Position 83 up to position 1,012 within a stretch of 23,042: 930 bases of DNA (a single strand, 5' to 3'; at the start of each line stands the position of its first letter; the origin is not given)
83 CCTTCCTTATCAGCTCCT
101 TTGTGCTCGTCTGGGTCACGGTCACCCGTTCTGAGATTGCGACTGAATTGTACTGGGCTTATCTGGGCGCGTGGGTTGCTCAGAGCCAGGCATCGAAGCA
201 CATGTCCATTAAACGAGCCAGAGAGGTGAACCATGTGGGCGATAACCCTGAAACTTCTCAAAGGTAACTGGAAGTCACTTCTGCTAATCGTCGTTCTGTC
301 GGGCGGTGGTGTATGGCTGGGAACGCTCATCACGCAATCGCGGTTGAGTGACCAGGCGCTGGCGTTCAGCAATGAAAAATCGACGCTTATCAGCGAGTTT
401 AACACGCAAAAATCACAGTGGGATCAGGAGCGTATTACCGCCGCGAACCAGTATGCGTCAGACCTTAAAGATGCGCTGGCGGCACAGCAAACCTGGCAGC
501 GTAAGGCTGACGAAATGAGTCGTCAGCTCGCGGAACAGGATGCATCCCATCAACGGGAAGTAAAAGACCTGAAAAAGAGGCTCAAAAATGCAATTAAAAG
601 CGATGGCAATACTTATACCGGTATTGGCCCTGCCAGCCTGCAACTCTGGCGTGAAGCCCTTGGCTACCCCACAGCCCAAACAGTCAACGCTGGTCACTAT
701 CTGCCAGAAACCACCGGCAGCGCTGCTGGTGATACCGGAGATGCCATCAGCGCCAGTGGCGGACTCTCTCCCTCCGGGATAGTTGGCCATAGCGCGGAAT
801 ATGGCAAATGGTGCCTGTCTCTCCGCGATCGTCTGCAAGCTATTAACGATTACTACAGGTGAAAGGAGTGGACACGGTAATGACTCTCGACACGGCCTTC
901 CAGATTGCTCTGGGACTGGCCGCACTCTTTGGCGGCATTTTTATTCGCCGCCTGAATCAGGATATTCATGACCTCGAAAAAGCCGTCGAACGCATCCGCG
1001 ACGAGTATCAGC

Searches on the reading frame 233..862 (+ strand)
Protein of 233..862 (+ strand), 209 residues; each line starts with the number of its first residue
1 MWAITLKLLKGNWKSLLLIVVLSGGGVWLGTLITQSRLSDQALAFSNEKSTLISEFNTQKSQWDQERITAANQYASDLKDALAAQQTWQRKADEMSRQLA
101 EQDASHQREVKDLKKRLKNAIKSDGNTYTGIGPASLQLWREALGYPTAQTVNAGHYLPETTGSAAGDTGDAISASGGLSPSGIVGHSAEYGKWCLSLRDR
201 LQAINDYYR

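Call 40: find_related_loci(query=window:233-862:+, collection=viral_contigs, flank=4000)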
Query window:233-862:+ (209 aa) in viral_contigs; peptide patterns used: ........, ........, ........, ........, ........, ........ (x = any residue, [..] = any of these).
22 stretches matched a pattern; 4 encode a relative of the query (tblastn E <= 1e-3); 4 distinct loci.
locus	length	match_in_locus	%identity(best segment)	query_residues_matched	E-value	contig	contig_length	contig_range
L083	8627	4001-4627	95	1-209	3e-134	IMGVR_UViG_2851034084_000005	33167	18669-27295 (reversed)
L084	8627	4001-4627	92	1-209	6e-130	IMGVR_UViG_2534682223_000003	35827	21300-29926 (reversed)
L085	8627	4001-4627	93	1-209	5e-129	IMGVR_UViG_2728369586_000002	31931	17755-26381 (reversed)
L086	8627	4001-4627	91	1-209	5e-127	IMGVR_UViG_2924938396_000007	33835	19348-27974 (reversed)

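Call 46: search_protein_families(library=pfam, proteins=[L086:478-1029:+, L086:1220-1618:+, L086:1615-2034:+, L086:2076-2540:+, L086:2537-3046:+, L086:3128-3778:+, L086:3769-4035:+, L086:4001-4630:+], max_evalue=0.01)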
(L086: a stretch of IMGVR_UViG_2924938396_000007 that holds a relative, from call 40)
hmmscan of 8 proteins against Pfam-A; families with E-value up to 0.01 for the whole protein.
L086:478-1029:+ (183 aa): 4 families
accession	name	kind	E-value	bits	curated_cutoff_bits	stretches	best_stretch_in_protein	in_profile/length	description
PF08281.18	Sigma70_r4_2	-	4.2e-05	23.5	25.7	0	147-166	28-47/54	Sigma-70, region 4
PF16365.12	EutK_C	-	0.00019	21.8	27.5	0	36-54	16-34/52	Ethanolamine utilization protein EutK C-terminus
PF08279.18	HTH_11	-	0.0012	19.2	25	0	33-62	14-43/55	HTH domain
PF04545.22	Sigma70_r4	-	0.0018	18.2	24.1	0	137-164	15-39/50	Sigma-70, region 4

L086:1220-1618:+ (132 aa): 0 families

L086:1615-2034:+ (139 aa): 2 families
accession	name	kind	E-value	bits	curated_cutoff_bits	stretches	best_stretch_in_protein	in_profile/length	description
PF06252.17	GemA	-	2.4e-21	77.3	27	1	23-134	1-119/119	Bacteriophage Mu, GemA protein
PF16619.10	SUIM_assoc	-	0.006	17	34.1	1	37-72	7-43/60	Unstructured region C-term to UIM in Ataxin3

L086:2076-2540:+ (154 aa): 1 family
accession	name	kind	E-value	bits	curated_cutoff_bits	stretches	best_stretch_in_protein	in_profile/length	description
PF08765.17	Mor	-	4e-10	40.1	24.9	1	67-152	29-106/107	Mor transcription activator family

L086:2537-3046:+ (169 aa): 0 families

L086:3128-3778:+ (216 aa): 1 family
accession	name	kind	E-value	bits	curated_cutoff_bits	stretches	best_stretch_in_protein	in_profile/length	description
PF00182.24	Glyco_hydro_19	-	2e-15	57.6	25.5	1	93-210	76-190/232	Chitinase class I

L086:3769-4035:+ (88 aa): 1 family
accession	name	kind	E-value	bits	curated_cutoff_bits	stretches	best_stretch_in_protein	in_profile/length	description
PF10841.13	DUF2644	-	0.0004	21.1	22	1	8-64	1-55/59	Protein of unknown function (DUF2644)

L086:4001-4630:+ (209 aa): 2 families
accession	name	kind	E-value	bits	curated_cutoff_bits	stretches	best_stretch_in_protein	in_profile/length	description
PF20667.3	Sec10_N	-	0.0021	18.6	27.4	0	76-123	10-57/118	Exocyst complex component Sec10, N-terminal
PF11695.14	DUF3291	-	0.0088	16.2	23.5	0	56-128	60-131/139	Domain of unknown function (DUF3291)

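Call 74: find_related_loci(query=L086:2076-2540:+, collection=viral_contigs, flank=2500)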
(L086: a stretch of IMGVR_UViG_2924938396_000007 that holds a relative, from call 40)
Query L086:2076-2540:+ (154 aa) in viral_contigs; peptide patterns used: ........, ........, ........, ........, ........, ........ (x = any residue, [..] = any of these).
65 stretches matched a pattern; 4 encode a relative of the query (tblastn E <= 1e-3); 4 distinct loci.
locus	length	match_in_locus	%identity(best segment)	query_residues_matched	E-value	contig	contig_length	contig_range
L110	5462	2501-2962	99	1-154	1e-102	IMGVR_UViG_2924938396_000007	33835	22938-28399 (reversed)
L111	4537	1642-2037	40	19-151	2e-24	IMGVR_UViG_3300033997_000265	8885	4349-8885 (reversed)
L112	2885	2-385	38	19-145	6e-24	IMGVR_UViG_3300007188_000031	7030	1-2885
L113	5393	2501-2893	29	6-148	8e-10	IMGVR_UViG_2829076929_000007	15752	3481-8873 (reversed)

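Call 76: find_related_loci(query=A3, collection=viral_contigs, flank=2500)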
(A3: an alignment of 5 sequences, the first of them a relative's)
Query A3 (154 aa) in viral_contigs; peptide patterns used: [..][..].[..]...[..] (x = any residue, [..] = any of these).
80 stretches matched a pattern; 39 encode a relative of the query (tblastn E <= 1e-3); 39 distinct loci.
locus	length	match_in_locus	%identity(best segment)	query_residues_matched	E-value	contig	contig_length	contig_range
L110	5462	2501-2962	99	1-154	1e-101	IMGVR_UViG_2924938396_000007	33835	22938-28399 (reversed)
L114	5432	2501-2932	69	11-154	9e-69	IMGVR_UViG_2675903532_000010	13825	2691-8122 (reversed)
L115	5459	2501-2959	69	3-154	7e-69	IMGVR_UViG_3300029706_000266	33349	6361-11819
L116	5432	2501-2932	69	11-154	9e-69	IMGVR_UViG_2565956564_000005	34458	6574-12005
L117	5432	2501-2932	67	11-154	2e-67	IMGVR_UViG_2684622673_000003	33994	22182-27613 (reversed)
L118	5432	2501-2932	67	11-154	1e-67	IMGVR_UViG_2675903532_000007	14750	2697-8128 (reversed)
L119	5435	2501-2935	69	10-154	3e-67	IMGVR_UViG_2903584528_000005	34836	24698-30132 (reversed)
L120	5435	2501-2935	69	10-154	3e-67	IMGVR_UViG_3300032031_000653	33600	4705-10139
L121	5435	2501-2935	68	10-154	1e-66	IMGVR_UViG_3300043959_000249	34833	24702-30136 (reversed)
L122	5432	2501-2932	66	11-154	7e-67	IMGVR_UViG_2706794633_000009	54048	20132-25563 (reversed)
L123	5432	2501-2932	68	11-154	1e-66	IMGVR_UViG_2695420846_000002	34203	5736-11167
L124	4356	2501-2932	67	11-154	4e-66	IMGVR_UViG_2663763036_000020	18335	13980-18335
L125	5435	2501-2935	68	10-154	4e-66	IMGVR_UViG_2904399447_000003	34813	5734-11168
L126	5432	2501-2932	68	11-154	4e-65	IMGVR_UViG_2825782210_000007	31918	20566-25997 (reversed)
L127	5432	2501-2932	67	11-154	1e-64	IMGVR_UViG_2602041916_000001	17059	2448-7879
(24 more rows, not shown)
